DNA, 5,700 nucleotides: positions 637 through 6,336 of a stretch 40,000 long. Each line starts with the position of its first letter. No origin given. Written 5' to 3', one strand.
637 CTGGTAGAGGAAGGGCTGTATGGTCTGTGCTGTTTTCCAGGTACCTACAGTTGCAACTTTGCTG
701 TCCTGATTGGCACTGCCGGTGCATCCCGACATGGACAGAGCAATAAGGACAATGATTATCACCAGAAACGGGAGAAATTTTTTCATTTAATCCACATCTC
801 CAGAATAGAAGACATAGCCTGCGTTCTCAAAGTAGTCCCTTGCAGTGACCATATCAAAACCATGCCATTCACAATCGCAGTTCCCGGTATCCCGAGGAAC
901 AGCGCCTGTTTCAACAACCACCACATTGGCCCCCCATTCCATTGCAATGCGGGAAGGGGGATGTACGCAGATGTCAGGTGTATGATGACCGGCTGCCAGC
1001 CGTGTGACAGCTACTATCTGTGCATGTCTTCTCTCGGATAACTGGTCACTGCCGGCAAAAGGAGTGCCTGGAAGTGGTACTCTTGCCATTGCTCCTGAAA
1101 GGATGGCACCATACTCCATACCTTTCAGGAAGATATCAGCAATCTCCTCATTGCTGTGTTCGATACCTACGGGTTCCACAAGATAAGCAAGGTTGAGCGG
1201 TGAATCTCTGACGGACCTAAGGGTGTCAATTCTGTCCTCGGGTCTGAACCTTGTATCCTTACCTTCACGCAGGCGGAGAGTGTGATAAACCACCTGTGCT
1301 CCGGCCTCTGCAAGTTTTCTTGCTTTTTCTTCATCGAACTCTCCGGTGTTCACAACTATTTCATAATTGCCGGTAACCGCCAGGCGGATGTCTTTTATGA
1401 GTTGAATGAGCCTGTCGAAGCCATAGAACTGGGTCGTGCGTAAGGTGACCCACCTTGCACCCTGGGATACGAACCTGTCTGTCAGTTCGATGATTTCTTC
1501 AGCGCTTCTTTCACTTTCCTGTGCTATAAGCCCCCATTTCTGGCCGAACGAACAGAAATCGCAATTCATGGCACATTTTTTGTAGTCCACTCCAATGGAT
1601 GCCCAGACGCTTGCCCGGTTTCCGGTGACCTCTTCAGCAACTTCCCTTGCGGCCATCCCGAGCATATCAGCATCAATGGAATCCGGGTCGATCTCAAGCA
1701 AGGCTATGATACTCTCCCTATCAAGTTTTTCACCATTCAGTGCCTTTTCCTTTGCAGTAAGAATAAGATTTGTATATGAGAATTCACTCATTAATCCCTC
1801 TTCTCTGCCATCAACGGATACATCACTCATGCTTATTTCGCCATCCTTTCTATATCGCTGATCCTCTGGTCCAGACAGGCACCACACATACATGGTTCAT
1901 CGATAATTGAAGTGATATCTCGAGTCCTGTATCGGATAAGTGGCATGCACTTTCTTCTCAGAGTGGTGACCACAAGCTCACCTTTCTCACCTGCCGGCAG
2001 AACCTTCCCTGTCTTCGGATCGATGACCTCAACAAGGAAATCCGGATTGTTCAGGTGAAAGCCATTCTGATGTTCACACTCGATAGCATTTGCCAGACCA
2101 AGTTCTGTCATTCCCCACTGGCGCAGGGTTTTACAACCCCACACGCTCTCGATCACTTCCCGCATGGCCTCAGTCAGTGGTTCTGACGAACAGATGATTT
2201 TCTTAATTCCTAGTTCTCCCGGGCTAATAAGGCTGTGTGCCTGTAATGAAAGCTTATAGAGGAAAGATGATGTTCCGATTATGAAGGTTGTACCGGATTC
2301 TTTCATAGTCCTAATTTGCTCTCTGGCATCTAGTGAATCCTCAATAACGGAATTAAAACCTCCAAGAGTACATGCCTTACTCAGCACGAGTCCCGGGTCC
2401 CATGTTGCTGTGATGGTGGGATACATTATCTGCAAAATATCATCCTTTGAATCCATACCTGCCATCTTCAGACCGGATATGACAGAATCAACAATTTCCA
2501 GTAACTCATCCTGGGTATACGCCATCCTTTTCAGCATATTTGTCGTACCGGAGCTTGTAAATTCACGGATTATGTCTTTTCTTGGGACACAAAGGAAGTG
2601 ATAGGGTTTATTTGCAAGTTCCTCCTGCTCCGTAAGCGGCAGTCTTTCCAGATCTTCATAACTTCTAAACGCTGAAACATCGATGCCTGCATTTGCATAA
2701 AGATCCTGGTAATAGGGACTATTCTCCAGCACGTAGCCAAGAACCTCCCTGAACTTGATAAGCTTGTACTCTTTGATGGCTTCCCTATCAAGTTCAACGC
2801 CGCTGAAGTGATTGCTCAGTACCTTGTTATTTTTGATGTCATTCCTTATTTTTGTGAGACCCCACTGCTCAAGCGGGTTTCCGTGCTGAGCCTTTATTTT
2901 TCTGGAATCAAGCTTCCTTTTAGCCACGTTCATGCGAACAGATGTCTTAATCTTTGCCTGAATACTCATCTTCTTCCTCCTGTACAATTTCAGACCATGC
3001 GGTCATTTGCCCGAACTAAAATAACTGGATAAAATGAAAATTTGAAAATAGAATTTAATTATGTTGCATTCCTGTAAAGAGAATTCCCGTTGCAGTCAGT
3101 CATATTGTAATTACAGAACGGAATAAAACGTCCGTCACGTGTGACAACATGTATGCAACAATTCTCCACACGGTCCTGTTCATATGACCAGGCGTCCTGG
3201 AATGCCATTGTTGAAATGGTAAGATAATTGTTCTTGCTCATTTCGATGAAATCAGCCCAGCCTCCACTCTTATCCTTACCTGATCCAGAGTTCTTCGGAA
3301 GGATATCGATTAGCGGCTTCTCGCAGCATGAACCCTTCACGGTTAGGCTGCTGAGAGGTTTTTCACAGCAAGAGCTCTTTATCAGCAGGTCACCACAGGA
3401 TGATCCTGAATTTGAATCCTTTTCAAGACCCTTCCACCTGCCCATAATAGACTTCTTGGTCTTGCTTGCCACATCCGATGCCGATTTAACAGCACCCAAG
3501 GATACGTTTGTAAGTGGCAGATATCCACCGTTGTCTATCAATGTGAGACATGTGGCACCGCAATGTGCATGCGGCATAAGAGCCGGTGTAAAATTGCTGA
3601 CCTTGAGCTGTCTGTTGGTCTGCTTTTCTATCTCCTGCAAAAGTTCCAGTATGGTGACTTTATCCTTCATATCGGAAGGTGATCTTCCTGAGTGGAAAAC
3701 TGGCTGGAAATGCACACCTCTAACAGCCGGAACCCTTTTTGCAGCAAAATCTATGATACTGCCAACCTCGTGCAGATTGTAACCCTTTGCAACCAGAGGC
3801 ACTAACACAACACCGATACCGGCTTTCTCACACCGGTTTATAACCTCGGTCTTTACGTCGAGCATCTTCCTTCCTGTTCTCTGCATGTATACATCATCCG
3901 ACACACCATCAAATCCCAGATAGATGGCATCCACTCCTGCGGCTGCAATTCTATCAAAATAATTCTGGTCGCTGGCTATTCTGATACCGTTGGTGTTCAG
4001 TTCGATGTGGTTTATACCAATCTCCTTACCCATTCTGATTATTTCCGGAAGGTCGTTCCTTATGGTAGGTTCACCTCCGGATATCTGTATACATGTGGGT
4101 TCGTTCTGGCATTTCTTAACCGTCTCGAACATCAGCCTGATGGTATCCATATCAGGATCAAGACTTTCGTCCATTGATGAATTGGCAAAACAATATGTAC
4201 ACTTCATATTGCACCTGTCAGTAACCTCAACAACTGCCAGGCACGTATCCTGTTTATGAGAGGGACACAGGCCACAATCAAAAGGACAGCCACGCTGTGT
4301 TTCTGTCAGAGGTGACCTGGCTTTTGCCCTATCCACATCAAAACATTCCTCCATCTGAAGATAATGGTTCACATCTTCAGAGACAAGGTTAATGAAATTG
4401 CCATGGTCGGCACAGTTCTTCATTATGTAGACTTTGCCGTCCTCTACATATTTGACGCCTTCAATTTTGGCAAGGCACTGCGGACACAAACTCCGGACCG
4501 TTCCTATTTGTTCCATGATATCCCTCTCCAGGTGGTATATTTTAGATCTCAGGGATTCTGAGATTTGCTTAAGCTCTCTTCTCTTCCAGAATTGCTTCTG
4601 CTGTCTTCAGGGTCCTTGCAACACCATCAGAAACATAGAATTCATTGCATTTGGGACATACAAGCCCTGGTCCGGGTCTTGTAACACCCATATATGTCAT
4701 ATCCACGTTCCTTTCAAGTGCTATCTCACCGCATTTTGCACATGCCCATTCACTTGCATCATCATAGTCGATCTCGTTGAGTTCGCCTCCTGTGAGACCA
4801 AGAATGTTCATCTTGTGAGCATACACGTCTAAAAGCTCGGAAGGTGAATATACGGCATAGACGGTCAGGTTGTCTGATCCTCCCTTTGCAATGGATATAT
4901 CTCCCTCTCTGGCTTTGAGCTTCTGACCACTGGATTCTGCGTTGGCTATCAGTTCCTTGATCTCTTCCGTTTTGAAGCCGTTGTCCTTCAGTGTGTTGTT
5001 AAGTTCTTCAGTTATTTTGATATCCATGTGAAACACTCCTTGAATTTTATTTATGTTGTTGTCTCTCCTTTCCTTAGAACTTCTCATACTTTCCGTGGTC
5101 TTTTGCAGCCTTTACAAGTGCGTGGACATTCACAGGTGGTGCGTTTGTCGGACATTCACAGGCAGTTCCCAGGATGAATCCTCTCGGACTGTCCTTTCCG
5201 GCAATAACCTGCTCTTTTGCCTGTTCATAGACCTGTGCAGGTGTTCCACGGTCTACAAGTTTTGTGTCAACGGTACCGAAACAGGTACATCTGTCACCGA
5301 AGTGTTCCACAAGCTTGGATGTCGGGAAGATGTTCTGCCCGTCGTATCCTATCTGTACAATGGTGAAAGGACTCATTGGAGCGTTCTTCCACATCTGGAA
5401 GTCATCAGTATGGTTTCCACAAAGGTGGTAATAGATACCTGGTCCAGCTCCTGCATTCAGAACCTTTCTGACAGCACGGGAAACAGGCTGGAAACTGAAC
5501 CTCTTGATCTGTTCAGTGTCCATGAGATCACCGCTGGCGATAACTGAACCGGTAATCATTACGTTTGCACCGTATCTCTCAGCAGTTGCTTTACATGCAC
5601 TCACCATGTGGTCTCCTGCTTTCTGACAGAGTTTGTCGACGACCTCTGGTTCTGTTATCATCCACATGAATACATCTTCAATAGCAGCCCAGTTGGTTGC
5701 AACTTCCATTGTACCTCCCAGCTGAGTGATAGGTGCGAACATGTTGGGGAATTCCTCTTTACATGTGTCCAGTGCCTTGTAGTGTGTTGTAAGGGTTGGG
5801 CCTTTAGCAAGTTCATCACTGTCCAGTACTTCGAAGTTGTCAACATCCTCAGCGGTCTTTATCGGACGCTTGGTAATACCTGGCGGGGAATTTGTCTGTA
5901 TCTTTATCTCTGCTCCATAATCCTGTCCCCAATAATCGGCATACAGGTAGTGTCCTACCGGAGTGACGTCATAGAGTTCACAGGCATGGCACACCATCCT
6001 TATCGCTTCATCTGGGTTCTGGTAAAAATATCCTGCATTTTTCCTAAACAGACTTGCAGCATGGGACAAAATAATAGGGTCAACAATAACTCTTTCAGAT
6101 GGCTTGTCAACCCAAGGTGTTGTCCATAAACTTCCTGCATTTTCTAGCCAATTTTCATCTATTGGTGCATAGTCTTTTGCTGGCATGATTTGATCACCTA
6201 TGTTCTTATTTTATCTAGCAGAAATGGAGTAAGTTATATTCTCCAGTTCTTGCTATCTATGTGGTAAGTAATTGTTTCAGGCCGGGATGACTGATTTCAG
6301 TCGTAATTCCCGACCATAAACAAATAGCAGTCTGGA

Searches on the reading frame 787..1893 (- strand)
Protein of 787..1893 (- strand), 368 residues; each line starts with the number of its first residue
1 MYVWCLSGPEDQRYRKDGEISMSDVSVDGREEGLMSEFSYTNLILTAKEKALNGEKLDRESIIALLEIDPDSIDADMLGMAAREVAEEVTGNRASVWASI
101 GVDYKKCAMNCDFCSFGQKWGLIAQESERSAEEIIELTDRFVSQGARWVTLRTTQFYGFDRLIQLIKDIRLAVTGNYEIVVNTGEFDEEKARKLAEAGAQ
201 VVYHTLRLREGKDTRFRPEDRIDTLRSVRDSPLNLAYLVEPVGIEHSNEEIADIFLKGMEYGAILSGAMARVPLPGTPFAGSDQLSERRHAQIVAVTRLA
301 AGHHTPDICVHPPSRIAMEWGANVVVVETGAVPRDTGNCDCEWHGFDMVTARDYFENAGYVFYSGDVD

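Call 80: search_protein_families(library=pfam, proteins=[window:787-1893:-], max_evalue=0.001)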
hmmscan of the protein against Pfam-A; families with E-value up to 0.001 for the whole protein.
window:787-1893:- (368 aa): 1 family
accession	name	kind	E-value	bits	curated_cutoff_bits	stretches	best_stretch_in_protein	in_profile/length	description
PF04055.27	Radical_SAM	-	2.6e-09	37.9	29.5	1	105-206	5-109/166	Radical SAM superfamily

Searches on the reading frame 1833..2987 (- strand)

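Call 80: search_protein_families(library=pfam, proteins=[window:1833-2987:-], max_evalue=0.001)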
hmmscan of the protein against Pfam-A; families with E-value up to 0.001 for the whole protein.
window:1833-2987:- (384 aa): 1 family
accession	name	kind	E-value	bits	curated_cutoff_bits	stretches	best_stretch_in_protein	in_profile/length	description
PF00501.34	AMP-binding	-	1e-13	51.3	29.9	1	136-341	161-375/384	AMP-binding enzyme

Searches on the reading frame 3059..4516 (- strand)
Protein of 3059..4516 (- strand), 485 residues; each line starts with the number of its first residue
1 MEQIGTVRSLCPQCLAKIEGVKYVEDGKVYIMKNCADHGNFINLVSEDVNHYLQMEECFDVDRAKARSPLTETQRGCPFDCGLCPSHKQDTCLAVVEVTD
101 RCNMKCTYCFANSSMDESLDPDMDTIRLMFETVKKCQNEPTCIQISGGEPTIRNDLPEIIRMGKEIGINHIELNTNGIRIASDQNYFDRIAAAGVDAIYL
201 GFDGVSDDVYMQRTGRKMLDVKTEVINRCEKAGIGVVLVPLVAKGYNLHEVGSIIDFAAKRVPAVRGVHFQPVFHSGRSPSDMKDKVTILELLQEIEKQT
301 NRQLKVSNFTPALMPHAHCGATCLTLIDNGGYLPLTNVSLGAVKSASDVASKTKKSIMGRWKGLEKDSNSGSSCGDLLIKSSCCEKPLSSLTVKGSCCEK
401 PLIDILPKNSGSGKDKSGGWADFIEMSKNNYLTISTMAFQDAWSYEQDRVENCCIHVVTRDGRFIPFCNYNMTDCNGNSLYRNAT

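Call 80: search_protein_families(library=pfam, proteins=[window:3059-4516:-], max_evalue=0.001)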
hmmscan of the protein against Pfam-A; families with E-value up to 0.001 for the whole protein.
window:3059-4516:- (485 aa): 3 families
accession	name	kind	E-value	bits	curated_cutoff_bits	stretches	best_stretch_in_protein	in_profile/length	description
PF04055.27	Radical_SAM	-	8.7e-26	91.5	29.5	1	96-258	1-166/166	Radical SAM superfamily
PF23545.1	Zn_ribbon_HMPTM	-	2.3e-15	56.3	27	1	4-46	2-44/45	HMPTM N-terminal zinc ribbon domain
PF13353.11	Fer4_12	-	0.0003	21.5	22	1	100-168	13-82/137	4Fe-4S single cluster domain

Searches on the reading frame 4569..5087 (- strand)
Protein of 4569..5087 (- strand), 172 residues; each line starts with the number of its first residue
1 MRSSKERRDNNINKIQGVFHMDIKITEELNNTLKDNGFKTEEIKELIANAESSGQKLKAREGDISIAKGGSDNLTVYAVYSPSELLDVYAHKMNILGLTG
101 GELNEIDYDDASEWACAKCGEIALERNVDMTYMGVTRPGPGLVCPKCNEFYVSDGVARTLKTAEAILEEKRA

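Call 80: search_protein_families(library=pfam, proteins=[window:4569-5087:-], max_evalue=0.001)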
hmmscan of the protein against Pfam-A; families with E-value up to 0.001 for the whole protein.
window:4569-5087:- (172 aa): 1 family
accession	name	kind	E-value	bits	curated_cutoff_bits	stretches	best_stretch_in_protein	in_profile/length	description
PF24292.1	DUF7479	-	8e-16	58.3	27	1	113-170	2-60/60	Domain of unknown function (DUF7479)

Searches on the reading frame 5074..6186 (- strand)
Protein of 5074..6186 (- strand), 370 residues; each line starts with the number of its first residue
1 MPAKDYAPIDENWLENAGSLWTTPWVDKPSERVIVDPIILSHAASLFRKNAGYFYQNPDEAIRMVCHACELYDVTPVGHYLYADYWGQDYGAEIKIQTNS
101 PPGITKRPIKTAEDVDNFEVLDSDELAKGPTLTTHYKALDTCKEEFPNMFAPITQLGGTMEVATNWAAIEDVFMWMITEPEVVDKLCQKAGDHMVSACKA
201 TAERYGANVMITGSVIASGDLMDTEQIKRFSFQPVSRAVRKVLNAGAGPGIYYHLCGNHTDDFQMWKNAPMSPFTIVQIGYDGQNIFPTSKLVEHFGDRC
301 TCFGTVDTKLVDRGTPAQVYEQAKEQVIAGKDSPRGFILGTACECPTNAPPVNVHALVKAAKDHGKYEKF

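Call 80: search_protein_families(library=pfam, proteins=[window:5074-6186:-], max_evalue=0.001)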
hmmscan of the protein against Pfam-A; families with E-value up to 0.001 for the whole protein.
window:5074-6186:- (370 aa): 1 family
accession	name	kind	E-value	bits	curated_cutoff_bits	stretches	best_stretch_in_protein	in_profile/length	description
PF01208.23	URO-D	-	8.6e-37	127.4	23.9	1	54-363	45-345/346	Uroporphyrinogen decarboxylase (URO-D)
